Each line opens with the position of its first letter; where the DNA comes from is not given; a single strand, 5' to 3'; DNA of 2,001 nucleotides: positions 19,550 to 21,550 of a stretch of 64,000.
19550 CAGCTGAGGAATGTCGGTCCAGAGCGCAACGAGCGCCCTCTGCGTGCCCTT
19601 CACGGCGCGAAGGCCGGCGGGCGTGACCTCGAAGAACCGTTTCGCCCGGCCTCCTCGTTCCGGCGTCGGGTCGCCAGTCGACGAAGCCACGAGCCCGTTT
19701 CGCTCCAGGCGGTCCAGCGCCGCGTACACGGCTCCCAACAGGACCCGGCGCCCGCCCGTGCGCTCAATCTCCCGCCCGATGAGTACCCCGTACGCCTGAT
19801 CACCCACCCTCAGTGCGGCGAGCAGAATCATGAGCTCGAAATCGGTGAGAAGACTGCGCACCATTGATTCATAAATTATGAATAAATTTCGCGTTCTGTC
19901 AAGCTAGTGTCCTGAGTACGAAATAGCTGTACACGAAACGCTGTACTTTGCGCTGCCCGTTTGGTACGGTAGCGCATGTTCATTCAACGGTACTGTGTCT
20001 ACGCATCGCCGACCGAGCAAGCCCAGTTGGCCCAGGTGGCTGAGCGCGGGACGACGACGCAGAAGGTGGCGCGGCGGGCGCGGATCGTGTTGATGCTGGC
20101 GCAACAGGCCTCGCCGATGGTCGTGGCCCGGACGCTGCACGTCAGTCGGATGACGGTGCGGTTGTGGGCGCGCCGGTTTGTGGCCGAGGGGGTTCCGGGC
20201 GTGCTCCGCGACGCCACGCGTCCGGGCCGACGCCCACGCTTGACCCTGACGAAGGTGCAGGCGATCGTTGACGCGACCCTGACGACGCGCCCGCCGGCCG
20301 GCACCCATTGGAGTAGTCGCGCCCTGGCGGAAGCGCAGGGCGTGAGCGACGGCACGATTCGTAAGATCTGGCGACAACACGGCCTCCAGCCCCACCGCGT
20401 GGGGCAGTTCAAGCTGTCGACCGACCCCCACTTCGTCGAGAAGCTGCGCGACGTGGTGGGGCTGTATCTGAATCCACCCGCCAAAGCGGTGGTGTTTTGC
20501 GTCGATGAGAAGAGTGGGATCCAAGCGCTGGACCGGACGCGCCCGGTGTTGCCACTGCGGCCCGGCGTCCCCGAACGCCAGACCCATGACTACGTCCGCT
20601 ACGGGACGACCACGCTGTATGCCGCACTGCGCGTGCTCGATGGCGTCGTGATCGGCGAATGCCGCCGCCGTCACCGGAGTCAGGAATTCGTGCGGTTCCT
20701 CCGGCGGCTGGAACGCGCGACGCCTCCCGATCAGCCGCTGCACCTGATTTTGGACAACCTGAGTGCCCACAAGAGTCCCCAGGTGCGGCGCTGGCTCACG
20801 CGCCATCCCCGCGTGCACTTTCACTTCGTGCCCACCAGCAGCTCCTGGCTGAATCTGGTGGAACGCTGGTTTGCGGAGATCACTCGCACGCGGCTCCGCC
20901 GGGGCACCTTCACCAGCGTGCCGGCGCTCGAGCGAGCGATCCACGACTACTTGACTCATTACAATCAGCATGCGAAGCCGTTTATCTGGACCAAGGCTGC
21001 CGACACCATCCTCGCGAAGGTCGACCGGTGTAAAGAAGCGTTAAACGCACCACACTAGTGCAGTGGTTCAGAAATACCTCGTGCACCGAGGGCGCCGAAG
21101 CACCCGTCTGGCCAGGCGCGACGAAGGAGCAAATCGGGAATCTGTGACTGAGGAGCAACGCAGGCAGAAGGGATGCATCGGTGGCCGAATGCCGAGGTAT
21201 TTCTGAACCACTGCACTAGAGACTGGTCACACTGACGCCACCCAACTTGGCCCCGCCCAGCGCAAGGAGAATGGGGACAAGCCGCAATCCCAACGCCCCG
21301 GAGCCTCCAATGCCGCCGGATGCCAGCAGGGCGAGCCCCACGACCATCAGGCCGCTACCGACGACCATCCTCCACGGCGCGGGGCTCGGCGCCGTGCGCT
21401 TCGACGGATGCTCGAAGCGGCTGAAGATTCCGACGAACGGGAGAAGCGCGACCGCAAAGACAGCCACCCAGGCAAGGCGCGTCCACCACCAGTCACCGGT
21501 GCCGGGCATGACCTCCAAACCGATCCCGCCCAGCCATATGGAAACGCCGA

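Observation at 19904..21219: IS630 and MITE stacked in one self-regenerating CTAG target that also supplies two stop codons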

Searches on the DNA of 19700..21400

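Call 46: search_rna_families(source=window, start=19700, end=21400, threshold=evalue, max_evalue=1)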
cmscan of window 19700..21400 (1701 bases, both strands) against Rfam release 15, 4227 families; matches with E-value up to 1: 0.
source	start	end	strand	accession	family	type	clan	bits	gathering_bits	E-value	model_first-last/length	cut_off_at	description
